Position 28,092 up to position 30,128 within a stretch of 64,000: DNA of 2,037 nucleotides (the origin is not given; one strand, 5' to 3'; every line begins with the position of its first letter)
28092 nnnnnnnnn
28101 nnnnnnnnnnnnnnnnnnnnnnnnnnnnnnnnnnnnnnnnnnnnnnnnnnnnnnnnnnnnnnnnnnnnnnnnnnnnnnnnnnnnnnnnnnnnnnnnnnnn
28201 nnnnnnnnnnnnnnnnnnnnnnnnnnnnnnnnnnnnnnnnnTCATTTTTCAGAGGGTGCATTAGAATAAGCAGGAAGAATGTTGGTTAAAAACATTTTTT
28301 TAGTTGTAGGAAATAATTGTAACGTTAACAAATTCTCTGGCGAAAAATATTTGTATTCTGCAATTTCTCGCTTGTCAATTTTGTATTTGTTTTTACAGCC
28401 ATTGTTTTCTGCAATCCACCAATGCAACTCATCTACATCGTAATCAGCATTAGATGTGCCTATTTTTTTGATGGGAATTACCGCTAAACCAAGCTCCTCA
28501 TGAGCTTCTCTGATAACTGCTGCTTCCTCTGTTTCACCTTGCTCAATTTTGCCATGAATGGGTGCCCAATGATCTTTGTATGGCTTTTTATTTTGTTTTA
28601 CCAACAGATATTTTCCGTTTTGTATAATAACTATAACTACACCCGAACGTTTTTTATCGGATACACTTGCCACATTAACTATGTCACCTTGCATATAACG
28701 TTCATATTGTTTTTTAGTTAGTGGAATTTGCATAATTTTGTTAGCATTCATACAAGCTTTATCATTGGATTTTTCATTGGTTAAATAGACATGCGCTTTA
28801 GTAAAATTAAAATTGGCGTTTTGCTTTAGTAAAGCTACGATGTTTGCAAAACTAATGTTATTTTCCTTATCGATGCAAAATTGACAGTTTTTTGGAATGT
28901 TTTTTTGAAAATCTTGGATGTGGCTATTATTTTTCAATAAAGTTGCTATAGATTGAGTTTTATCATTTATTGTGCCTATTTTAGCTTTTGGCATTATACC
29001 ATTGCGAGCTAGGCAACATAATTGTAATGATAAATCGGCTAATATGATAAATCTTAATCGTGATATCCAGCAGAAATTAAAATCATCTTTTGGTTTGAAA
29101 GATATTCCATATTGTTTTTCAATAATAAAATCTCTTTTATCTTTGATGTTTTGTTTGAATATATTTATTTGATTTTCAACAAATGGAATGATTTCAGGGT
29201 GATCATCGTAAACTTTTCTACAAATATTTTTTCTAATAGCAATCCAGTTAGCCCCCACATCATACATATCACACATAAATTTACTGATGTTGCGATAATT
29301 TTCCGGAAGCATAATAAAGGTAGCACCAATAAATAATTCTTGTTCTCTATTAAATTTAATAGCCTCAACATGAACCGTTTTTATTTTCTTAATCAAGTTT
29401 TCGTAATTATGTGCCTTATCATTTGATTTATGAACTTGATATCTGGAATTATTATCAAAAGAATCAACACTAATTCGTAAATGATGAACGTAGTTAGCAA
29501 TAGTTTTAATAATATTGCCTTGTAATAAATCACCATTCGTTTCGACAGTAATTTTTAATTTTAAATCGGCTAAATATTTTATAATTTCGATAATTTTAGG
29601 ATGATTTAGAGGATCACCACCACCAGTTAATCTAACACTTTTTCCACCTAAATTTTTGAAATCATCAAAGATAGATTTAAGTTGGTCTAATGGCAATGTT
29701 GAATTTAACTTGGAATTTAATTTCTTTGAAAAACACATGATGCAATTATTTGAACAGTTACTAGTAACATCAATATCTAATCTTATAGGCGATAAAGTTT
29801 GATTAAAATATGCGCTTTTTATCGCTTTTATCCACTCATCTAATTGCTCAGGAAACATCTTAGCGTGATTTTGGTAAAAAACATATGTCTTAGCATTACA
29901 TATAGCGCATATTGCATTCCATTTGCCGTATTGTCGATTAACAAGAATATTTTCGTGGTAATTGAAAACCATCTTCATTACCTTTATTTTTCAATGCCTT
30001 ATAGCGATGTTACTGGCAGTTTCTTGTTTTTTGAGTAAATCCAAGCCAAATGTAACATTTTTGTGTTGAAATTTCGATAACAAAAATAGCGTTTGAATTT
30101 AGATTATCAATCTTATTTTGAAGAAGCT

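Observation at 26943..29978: Radical-SAM-Nudix fusion protein paired with an unknown 448-aa protein: candidate novel nucleotide-modifying (defence?) system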

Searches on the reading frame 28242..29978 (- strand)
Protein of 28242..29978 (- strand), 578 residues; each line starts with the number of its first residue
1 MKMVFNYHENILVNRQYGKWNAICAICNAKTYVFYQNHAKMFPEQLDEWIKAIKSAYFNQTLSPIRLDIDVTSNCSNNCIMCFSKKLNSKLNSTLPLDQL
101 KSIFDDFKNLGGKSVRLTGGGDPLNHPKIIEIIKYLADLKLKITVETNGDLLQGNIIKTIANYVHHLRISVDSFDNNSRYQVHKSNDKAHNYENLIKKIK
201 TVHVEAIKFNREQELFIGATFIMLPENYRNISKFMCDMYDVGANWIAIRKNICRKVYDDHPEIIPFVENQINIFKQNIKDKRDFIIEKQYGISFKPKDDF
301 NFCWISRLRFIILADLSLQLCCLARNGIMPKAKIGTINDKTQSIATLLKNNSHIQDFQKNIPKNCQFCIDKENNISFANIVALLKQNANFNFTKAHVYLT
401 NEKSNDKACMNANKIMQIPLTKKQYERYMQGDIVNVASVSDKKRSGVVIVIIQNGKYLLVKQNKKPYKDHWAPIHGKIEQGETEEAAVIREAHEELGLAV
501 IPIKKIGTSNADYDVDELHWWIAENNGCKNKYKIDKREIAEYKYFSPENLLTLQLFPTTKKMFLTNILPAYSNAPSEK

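Call 4: search_protein_families(library=pfam, proteins=[window:28242-29978:-], max_evalue=0.01)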
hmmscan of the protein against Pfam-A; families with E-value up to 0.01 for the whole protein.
window:28242-29978:- (578 aa): 4 families
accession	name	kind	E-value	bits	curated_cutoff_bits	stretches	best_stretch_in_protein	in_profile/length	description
PF04055.27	Radical_SAM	-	1.1e-18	68.5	29.5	1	71-208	3-142/166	Radical SAM superfamily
PF00293.34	NUDIX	-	6.8e-16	58.9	21.1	1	443-561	2-129/134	NUDIX domain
PF13353.11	Fer4_12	-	1.7e-05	25.5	22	1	73-177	13-119/137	4Fe-4S single cluster domain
PF14815.12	NUDIX_4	-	0.0013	18.9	35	1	447-553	1-101/113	NUDIX domain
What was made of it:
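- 28242..29978 (-): 578-aa radical-SAM–Nudix fusion gene. The database form P0001 starts at the second ATG (29972) and is 576 aa. Pfam Radical_SAM and NUDIX in call 4.
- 28296..28652 (-): MutT-type Nudix domain, with the Nudix box at 28485-28553. Pfam E 7e-16 (call 4).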

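Call 5: search_protein_families(library=ncbifam, proteins=[window:28242-29978:-], max_evalue=0.1)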
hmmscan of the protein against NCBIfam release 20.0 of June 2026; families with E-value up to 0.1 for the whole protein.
window:28242-29978:- (578 aa): 65 families (the best 25 are shown)
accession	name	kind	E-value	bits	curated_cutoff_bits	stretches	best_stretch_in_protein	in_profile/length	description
TIGR04317.1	W_rSAM_matur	equivalog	1.9e-23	83.1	380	1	66-252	5-185/349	tungsten cofactor oxidoreductase radical SAM maturase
TIGR02666.1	moaA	equivalog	3.4e-17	62.4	284.05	1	67-210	12-161/336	GTP 3',8-cyclase MoaA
NF038283.1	viperin_w_prok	equivalog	7.2e-16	58.2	180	1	71-210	8-159/281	viperin family antiviral radical SAM protein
NF001199.0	PRK00164.2-1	equivalog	7.6e-16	58.1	231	1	67-331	14-277/308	GTP 3',8-cyclase MoaA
TIGR02668.1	moaA_archaeal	equivalog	4.2e-15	55.5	325.25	1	67-347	12-290/303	GTP 3',8-cyclase MoaA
TIGR04545.1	rSAM_ahbD_hemeb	equivalog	8.5e-13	48.4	500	1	70-203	5-135/339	heme b synthase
TIGR04251.1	SCM_rSAM_ScmF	equivalog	1.1e-12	48.1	400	1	71-183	10-125/353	SynChlorMet cassette radical SAM/SPASM protein ScmF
TIGR04054.1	rSAM_NirJ1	equivalog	2.3e-12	46.3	650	1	69-182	40-154/387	putative heme d1 biosynthesis radical SAM protein NirJ1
TIGR04311.1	rSAM_Geo_metal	subfamily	1.7e-11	43.8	400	1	64-246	2-182/423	radical SAM/SPASM family putative metalloenzyme maturase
NF041652.1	Nud_hyd_Dein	equivalog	5.8e-11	42.8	200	1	442-554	12-131/152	Nudix hydrolase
TIGR04055.1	rSAM_NirJ2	equivalog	2.1e-10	40.6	500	1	71-210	6-141/326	putative heme d1 biosynthesis radical SAM protein NirJ2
TIGR04546.1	rSAM_ahbC_deAc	equivalog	3.5e-10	39.2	650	1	70-209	44-179/390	12,18-didecarboxysiroheme deacetylase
TIGR04278.1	viperin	exception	7.3e-10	38.4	450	1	38-198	32-193/347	antiviral radical SAM protein viperin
TIGR04051.1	rSAM_NirJ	equivalog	8.2e-10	38.2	515.45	1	72-206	9-139/354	heme d1 biosynthesis radical SAM protein NirJ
TIGR04053.2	TIGR04053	equivalog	1.4e-09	37.7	395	1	64-239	7-181/366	TIGR04053 family radical SAM/SPASM domain-containing protein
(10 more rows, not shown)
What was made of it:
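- On MoaA GTP 3',8-cyclase (TIGR02666): 62.4 bits against 284 (call 5).
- Closest known: Prokaryotic viperins. Different: The score is 58 bits against the 180-bit cut-off of NF038283 (call 5).
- Closest known: MoaA. Different: Scores are far below the family cut-offs (62 against 284 bits for TIGR02666; call 5).
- NCBIfam hits include SPASM-type maturases such as the tungsten-cofactor maturase, ScmF, PqqE and AlbA, all at low scores (call 5).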

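Call 6: search_protein_families(library=padloc, proteins=[window:28242-29978:-], max_evalue=0.01)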
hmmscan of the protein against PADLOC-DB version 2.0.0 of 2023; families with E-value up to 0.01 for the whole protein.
window:28242-29978:- (578 aa): 3 families
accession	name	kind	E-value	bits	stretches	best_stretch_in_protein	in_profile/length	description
PDLC02903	pVip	-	3.5e-19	67.3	1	70-207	5-137/257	Viperins not associated with kinases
PDLC02904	pVip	-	4.3e-17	60.5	1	70-210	8-146/262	Viperins associated with kinases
PDLC04899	PDC-S07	-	6.4e-14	49.8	1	447-558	10-120/135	-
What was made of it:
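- Nearest relatives act on nucleotides or nucleosides: NCBIfam and PADLOC give weak MoaA and viperin hits (calls 5, 6).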

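Call 7: find_homologous_proteins(query=window:28242-29978:-)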
Query window:28242-29978:- (578 aa): 16 proteins with E <= 0.001 among 8000 candidates.
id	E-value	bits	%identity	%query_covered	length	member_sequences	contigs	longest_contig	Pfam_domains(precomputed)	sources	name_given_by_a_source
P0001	0.0e+0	1321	100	100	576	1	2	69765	PF04055.28,PF13353.12,PF00293.35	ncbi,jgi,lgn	ncbi:MAG: radical SAM protein [Gammaproteobacteria bacterium]|jgi:8-oxo-dGTP pyrophosphatase MutT (N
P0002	0.0e+0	1036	77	100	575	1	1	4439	PF04055.28,PF00293.35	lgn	-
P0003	2.2e-295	999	76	100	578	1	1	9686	PF04055.28,PF00293.35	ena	-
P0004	1.7e-156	541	56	74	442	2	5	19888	PF04055.28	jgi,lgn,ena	-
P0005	4.0e-156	539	54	75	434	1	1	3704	PF04055.28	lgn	-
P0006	1.6e-154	534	55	75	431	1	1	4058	PF04055.28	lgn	-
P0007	2.1e-151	524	55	73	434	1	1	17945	PF04055.28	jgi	jgi:MoaA/NifB/PqqE/SkfB family radical SAM enzyme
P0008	2.3e-148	514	52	75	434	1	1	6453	PF04055.28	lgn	-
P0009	2.2e-144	501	52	75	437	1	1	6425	PF04055.28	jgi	jgi:MoaA/NifB/PqqE/SkfB family radical SAM enzyme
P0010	2.8e-144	500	51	74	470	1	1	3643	PF04055.28,PF13353.12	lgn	-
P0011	7.8e-125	436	56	57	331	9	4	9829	PF04055.28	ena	-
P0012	1.1e-120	422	43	74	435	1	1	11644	PF04055.28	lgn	-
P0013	1.2e-112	396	42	74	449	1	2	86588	PF04055.28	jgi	jgi:MoaA/NifB/PqqE/SkfB family radical SAM enzyme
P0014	1.9e-108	382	51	61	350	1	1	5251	PF04055.28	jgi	jgi:organic radical activating enzyme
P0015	1.8e-91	326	42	67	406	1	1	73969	PF04055.28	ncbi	-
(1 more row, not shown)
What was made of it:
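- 28242..29978 (-): A 100 % identical database protein is in call 7.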

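Call 9: find_encoding_contigs(protein=P0007, flank=8000, max_places=3)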
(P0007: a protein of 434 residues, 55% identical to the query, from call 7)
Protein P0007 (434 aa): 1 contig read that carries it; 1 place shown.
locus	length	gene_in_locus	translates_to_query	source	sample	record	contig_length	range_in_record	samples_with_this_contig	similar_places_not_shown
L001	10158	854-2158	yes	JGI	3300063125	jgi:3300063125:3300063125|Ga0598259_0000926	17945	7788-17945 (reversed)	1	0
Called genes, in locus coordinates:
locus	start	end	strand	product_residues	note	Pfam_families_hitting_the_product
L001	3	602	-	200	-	?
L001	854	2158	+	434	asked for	PF04055:Radical_SAM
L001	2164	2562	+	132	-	PF00293:NUDIX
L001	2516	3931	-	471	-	-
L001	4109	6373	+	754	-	PF00023:Ank (faint), PF12796:Ank_2 (faint)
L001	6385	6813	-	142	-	PF04965:GPW_gp25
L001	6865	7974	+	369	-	PF00005:ABC_tran, PF13304:AAA_21 (faint), PF08402:TOBE_2 (weak)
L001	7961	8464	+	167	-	PF01782:RimM, PF05239:PRC, PF24986:PRC_RimM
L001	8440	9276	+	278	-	PF00561:Abhydrolase_1, PF12146:Hydrolase_4, PF12697:Abhydrolase_6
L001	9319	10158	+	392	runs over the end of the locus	PF13173:AAA_14, PF13635:DUF4143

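Call 10: find_encoding_contigs(protein=P0013, flank=8000, max_places=3)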
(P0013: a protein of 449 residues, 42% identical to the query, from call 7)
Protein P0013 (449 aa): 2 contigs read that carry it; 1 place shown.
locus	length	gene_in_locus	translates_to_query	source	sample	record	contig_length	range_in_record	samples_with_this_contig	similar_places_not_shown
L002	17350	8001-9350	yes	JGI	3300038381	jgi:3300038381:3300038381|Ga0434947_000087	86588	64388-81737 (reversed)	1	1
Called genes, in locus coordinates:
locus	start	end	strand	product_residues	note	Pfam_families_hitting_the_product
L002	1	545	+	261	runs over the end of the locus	-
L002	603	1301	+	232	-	PF13230:GATase_4, PF13522:GATase_6 (weak)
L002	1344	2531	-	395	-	PF12705:PDDEXK_1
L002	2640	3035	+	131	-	-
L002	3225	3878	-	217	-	PF12705:PDDEXK_1 (weak)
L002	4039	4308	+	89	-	-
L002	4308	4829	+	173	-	-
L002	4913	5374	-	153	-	-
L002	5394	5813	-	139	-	-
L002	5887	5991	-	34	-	-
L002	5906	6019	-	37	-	-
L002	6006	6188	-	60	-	-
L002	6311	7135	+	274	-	-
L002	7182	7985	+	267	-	-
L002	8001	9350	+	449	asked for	PF04055:Radical_SAM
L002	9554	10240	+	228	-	-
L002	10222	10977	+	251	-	PF08843:AbiEii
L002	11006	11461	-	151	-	-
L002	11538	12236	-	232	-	-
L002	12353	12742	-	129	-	-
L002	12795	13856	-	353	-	-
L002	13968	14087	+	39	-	-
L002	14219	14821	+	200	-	-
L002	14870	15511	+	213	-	PF00702:Hydrolase, PF12710:HAD, PF13419:HAD_2, PF13242:Hydrolase_like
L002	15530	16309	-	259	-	PF00977:His_biosynth (faint), PF01884:PcrB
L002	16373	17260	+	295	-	PF01073:3Beta_HSD, PF01370:Epimerase, PF04321:RmlD_sub_bind, PF05368:NmrA (faint), PF13460:NAD_binding_10, PF16363:GDP_Man_Dehyd, PF07993:NAD_binding_4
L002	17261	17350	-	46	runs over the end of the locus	PF18930:DUF5679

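Call 11: find_encoding_contigs(protein=P0015, flank=8000, max_places=3)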
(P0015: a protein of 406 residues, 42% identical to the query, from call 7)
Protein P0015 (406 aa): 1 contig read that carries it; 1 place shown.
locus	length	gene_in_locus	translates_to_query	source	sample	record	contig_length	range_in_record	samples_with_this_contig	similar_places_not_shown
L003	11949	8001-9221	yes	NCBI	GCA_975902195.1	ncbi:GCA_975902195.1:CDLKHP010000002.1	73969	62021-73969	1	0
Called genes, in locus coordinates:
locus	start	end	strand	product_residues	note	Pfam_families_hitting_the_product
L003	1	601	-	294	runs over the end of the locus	-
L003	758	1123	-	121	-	PF08378:NERD, PF02021:UPF0102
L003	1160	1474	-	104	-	PF01245:Ribosomal_L19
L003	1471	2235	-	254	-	PF01746:tRNA_m1G_MT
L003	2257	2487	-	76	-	PF13083:KH_KhpA-B, PF00013:KH_1 (weak)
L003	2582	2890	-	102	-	PF00886:Ribosomal_S16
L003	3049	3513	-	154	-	PF00582:Usp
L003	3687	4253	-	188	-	PF02659:Mntp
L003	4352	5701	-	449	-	PF03448:MgtE_N, PF00571:CBS, PF01769:MgtE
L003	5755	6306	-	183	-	-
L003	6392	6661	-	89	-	-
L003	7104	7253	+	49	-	-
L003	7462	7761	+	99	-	-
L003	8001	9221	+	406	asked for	PF04055:Radical_SAM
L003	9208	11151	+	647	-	PF13289:SIR2_2, PF07719:TPR_2 (faint)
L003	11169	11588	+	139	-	PF00293:NUDIX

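Call 34: find_encoding_contigs(protein=P0004, flank=8000, max_places=3)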
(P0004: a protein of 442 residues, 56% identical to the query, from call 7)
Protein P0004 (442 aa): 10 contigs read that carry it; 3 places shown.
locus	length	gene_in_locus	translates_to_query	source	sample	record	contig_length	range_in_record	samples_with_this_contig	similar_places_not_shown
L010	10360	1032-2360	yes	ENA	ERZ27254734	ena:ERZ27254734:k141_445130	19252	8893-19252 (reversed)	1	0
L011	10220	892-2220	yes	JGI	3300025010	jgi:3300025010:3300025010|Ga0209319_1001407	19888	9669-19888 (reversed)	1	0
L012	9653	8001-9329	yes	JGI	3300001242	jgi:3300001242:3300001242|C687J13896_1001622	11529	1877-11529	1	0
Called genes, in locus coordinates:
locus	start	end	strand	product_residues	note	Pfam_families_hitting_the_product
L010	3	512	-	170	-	?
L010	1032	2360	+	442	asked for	PF04055:Radical_SAM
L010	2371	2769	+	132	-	PF00293:NUDIX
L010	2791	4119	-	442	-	-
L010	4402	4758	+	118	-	-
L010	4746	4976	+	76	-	PF02599:CsrA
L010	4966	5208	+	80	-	-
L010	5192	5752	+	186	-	-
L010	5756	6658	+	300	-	PF00140:Sigma70_r1_2, PF04542:Sigma70_r2, PF04539:Sigma70_r3, PF04545:Sigma70_r4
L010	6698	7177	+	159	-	-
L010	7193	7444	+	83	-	PF00076:RRM_1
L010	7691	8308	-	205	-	-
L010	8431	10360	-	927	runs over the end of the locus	PF03389:MobA_MobL, PF01443:Viral_helicase1 (faint), PF13245:AAA_19, PF13604:AAA_30, PF22232:TraI_hel_assoc_N (weak), PF18335:SH3_13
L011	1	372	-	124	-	?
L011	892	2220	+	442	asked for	PF04055:Radical_SAM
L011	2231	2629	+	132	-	PF00293:NUDIX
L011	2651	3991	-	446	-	-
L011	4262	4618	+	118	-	-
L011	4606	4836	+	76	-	PF02599:CsrA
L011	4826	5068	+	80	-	-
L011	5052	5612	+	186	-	-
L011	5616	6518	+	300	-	PF00140:Sigma70_r1_2, PF04542:Sigma70_r2, PF04539:Sigma70_r3, PF04545:Sigma70_r4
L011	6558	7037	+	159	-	-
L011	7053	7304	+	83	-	PF00076:RRM_1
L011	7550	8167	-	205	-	-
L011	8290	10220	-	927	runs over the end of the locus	PF03389:MobA_MobL, PF01443:Viral_helicase1 (faint), PF13245:AAA_19, PF13604:AAA_30, PF22232:TraI_hel_assoc_N (weak), PF18335:SH3_13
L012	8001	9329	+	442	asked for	PF04055:Radical_SAM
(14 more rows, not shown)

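Call 35: find_encoding_contigs(protein=P0012, flank=8000, max_places=2)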
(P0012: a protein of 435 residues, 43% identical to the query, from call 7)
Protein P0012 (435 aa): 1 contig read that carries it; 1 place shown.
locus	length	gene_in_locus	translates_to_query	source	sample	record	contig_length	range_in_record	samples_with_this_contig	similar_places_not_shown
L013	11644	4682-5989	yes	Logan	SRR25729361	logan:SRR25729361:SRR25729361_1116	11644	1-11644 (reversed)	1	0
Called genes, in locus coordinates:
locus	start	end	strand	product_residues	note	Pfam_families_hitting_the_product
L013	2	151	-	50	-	?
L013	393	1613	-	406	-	PF13657:Couple_hipA, PF07804:HipA_C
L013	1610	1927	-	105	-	-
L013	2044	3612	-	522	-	PF02689:Herpes_Helicase (faint), PF05970:PIF1, PF13245:AAA_19, PF13604:AAA_30, PF01443:Viral_helicase1 (faint), PF13538:UvrD_C_2 (faint), PF13280:WYL (weak)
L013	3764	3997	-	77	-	-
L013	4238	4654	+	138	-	PF00293:NUDIX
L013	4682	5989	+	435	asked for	PF04055:Radical_SAM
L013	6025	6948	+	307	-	PF00459:Inositol_P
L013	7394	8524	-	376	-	PF00733:Asn_synthase (weak), PF03054:tRNA_Me_trans, PF20259:tRNA_Me_trans_M, PF20258:tRNA_Me_trans_C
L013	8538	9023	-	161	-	PF00210:Ferritin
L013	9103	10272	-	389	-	PF00155:Aminotran_1_2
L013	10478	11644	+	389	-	?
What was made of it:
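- The rSAM-Nudix pair occurs without the 448-aa gene (L003, L013; calls 11, 35).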

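Call 36: find_encoding_contigs(protein=P0003, flank=8000, max_places=2)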
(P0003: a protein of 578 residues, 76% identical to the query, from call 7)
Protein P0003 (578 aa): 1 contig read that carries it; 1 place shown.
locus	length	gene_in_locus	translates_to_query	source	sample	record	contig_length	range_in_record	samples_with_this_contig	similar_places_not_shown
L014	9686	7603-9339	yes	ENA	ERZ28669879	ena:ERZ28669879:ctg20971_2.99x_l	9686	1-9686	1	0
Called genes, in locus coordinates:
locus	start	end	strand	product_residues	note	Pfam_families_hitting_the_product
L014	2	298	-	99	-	?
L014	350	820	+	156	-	PF01668:SmpB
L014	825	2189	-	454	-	PF13173:AAA_14, PF13635:DUF4143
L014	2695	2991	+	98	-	-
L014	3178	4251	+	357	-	PF02661:Fic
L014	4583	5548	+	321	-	PF05598:DUF772, PF01609:DDE_Tnp_1, PF13612:DDE_Tnp_1_3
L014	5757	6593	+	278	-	PF02498:Bro-N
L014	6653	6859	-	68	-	-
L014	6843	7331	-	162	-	PF00072:Response_reg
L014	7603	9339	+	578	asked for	PF04055:Radical_SAM, PF00293:NUDIX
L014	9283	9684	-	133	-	?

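Call 47: find_related_loci(query=A3, collection=metagenome_contigs, flank=8000)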
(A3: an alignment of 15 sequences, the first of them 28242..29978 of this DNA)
Query A3 (578 aa) in metagenome_contigs; peptide patterns used: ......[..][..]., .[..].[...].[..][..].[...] (x = any residue, [..] = any of these).
179 stretches matched a pattern; 21 encode a relative of the query (tblastn E <= 1e-3); 21 distinct loci.
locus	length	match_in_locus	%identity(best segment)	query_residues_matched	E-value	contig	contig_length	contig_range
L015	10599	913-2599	56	10-564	2e-175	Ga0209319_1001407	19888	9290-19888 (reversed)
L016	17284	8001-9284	31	12-428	3e-62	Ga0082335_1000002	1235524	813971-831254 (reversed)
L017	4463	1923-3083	27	13-397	2e-35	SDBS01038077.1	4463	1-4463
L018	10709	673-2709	31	63-329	2e-14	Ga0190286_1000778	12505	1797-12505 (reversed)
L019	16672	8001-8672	24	48-268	2e-14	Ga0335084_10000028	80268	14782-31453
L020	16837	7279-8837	27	59-192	2e-13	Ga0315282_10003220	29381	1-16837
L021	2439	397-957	23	40-231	9e-13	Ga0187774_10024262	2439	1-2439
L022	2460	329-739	29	64-200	1e-12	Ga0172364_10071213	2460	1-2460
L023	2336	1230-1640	29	64-200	1e-12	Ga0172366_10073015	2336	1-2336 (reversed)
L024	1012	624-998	26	75-200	3e-12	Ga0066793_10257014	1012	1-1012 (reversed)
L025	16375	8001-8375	29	64-183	6e-11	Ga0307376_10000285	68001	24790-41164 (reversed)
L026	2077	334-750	28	64-202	2e-10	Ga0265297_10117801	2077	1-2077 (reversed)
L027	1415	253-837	20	69-248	1e-9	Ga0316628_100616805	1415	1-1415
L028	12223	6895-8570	28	64-243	2e-9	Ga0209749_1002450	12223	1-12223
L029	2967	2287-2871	20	69-248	6e-9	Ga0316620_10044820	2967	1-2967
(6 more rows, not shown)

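Call 48: find_related_loci(query=A3, collection=viral_contigs, flank=8000)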
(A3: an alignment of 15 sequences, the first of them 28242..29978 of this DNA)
Query A3 (578 aa) in viral_contigs; peptide patterns used: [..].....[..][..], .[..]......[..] (x = any residue, [..] = any of these).
34 stretches matched a pattern; 1 encode a relative of the query (tblastn E <= 1e-3); 1 distinct loci.
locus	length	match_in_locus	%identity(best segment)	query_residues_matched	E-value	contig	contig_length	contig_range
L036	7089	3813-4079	29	66-153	1e-6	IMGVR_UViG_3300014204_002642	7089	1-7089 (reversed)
